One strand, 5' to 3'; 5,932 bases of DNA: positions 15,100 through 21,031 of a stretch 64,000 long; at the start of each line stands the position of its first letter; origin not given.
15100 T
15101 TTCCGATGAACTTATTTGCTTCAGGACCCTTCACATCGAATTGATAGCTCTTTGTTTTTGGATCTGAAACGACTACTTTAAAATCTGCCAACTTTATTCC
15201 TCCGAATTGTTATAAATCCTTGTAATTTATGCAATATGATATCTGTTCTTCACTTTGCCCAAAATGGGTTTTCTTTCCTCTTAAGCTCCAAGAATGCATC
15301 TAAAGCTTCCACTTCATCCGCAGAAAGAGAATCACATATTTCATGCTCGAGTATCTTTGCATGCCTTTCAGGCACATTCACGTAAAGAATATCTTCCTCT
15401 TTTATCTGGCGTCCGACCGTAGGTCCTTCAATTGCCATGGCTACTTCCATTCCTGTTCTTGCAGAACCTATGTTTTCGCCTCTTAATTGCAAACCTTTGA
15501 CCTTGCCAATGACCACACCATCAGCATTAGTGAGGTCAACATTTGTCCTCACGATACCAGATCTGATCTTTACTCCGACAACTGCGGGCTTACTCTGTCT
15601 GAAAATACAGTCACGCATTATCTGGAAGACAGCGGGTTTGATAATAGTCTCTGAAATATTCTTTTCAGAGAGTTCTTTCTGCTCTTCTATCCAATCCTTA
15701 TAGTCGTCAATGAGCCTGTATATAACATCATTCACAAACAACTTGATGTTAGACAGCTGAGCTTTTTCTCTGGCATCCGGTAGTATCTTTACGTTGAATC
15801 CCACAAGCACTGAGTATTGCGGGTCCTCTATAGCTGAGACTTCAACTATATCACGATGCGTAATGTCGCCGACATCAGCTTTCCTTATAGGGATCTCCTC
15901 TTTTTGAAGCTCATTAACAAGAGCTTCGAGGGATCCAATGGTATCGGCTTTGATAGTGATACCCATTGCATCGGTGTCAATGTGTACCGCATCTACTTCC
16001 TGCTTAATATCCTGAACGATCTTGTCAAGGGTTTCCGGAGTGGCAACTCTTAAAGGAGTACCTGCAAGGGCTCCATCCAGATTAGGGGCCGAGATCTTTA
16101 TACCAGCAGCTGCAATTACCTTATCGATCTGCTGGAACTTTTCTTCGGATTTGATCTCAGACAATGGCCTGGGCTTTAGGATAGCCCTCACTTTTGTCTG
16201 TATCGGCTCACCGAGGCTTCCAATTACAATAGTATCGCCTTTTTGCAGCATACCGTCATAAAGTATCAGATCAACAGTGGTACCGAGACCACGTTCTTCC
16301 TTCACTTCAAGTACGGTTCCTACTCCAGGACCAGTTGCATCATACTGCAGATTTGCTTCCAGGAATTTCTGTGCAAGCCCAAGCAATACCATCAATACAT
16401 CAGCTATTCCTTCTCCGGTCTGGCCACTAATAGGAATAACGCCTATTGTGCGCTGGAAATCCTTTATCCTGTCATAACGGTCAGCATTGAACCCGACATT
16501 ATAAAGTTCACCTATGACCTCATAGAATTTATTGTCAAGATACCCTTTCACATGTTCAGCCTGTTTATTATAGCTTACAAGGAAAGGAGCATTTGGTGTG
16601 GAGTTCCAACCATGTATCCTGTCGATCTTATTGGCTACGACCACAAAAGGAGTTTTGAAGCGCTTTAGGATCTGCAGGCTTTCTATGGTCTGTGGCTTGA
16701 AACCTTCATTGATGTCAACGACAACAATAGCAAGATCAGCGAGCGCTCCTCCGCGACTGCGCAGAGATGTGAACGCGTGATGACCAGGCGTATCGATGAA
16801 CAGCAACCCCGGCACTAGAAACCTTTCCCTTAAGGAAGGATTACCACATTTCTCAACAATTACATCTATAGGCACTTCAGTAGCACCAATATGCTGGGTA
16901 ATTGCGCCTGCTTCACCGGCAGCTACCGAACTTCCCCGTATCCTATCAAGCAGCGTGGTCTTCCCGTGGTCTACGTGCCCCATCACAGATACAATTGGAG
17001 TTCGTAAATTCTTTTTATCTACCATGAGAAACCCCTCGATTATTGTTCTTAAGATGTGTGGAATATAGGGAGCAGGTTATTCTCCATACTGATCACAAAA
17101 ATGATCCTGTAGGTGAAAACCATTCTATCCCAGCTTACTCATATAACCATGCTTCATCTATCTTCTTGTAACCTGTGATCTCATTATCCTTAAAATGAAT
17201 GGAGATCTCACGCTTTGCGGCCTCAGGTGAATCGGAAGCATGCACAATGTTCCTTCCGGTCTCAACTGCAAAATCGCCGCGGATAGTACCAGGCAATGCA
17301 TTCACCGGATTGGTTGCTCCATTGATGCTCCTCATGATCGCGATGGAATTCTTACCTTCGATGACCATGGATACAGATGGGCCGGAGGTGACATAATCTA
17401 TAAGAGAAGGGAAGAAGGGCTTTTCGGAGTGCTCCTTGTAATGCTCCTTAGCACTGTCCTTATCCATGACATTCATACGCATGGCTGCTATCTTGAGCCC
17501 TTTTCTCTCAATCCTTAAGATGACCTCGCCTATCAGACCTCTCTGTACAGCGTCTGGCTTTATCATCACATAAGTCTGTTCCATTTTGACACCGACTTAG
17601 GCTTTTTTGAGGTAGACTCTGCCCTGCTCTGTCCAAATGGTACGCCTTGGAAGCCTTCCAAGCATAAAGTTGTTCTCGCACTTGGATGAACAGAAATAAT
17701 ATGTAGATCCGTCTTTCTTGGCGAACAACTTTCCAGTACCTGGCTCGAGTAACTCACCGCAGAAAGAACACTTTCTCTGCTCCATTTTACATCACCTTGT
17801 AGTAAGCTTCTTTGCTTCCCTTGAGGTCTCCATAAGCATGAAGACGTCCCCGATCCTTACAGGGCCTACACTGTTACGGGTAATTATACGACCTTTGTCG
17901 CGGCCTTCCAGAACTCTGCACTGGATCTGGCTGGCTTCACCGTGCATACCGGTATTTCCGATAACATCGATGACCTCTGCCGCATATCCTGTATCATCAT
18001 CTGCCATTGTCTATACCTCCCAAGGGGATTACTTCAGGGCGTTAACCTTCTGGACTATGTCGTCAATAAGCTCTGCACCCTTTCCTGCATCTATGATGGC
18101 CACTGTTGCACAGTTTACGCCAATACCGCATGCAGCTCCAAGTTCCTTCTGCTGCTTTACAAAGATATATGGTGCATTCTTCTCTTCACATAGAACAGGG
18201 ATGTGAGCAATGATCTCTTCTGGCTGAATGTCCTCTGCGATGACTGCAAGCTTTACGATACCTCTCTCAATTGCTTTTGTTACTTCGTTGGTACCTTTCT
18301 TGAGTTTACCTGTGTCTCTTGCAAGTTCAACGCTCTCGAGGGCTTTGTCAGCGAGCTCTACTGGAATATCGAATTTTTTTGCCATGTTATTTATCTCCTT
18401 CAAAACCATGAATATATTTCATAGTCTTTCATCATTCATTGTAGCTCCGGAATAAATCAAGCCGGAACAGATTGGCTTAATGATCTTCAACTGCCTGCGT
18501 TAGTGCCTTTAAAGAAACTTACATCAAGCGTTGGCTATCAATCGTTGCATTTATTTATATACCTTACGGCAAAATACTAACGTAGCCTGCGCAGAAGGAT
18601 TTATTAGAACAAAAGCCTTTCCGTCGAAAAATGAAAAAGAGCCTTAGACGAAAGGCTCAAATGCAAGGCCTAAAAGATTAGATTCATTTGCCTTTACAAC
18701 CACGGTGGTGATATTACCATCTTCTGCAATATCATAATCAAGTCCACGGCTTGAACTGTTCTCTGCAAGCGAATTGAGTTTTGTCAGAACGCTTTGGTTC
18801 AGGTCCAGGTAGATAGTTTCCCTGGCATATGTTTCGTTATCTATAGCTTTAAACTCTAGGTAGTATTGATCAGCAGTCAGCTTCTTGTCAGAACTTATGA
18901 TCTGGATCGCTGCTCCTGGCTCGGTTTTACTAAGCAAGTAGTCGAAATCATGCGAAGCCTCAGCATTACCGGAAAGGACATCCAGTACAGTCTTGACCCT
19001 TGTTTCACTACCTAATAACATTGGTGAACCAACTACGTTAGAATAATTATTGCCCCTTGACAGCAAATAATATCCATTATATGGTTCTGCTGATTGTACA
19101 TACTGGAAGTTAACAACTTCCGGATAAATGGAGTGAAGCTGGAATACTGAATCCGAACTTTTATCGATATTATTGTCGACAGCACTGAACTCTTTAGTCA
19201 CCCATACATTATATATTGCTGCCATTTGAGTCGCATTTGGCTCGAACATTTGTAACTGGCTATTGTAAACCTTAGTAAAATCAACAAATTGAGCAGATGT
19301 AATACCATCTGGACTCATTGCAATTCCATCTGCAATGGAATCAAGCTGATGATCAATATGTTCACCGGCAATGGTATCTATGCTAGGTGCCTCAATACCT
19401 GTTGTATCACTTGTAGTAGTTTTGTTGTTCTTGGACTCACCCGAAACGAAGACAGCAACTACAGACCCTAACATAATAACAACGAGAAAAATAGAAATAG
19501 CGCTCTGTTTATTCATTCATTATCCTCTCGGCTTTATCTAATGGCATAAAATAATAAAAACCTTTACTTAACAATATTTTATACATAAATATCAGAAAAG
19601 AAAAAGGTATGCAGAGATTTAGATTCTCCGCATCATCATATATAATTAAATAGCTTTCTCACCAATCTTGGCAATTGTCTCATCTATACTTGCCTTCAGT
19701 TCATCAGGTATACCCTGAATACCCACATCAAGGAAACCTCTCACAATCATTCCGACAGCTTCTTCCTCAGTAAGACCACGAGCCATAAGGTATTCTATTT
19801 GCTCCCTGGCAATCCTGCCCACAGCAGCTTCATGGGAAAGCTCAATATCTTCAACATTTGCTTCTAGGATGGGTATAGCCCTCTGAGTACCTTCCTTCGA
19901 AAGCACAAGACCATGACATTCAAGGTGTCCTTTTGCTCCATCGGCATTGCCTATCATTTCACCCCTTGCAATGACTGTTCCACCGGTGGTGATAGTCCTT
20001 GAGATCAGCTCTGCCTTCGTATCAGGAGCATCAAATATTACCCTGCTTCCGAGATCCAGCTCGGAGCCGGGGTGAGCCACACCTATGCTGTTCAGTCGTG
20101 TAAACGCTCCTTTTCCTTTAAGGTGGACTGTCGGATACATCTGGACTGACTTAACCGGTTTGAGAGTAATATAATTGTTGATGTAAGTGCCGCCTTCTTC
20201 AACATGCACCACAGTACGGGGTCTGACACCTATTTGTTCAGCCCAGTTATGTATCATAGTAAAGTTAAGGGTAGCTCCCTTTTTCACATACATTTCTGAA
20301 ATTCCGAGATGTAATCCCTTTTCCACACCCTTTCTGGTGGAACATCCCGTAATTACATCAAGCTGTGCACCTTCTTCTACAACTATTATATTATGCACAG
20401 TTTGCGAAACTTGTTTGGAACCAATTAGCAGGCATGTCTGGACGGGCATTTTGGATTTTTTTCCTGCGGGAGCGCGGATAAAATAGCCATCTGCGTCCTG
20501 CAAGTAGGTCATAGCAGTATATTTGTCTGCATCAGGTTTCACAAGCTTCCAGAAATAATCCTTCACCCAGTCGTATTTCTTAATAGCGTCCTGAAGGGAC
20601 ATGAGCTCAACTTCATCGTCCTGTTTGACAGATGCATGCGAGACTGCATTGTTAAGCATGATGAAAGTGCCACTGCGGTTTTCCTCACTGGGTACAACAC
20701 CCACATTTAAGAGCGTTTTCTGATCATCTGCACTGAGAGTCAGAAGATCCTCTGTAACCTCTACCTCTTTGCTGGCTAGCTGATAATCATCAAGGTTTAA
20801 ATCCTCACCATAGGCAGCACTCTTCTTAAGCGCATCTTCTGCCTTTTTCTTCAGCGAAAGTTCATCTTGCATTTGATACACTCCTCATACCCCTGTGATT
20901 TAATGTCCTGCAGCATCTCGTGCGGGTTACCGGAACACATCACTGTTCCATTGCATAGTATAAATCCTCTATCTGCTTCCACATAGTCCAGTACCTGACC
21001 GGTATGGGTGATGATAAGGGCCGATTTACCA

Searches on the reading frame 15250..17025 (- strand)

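Call 43: search_protein_families(library=pfam, proteins=[window:15250-17025:-], max_evalue=0.001)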
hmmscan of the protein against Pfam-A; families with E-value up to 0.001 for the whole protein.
window:15250-17025:- (591 aa): 5 families
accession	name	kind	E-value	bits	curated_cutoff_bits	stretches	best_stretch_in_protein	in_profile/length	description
PF00009.33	GTP_EFTU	-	1.2e-31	110.2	26.5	1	10-217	4-185/188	Elongation factor Tu GTP binding domain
PF14578.12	GTP_EFTU_D4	-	3.3e-25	88.2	23.8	1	463-548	1-86/86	Elongation factor Tu domain 4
PF11987.13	IF-2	-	9.5e-21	74.3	27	1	340-443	15-117/117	Translation-initiation factor 2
PF01926.29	MMR_HSR1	-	5.5e-09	36.6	21.9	1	12-133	2-113/113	50S ribosome-binding GTPase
PF03144.31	GTP_EFTU_D2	-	6.2e-07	30.2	30.3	1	248-323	1-70/73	Elongation factor Tu domain 2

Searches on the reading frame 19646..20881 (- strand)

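Call 43: search_protein_families(library=pfam, proteins=[window:19646-20881:-], max_evalue=0.001)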
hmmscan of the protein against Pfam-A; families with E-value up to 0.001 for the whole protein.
window:19646-20881:- (411 aa): 2 families
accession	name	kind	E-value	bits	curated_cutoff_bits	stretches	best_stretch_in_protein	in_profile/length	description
PF01458.23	SUFBD_core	-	3.7e-46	157.9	27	1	155-383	5-232/232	SUF system FeS cluster assembly, SufBD core domain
PF19295.5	SufBD_N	-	0.00018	21.6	23.5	1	72-148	91-171/172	SufBD protein N-terminal region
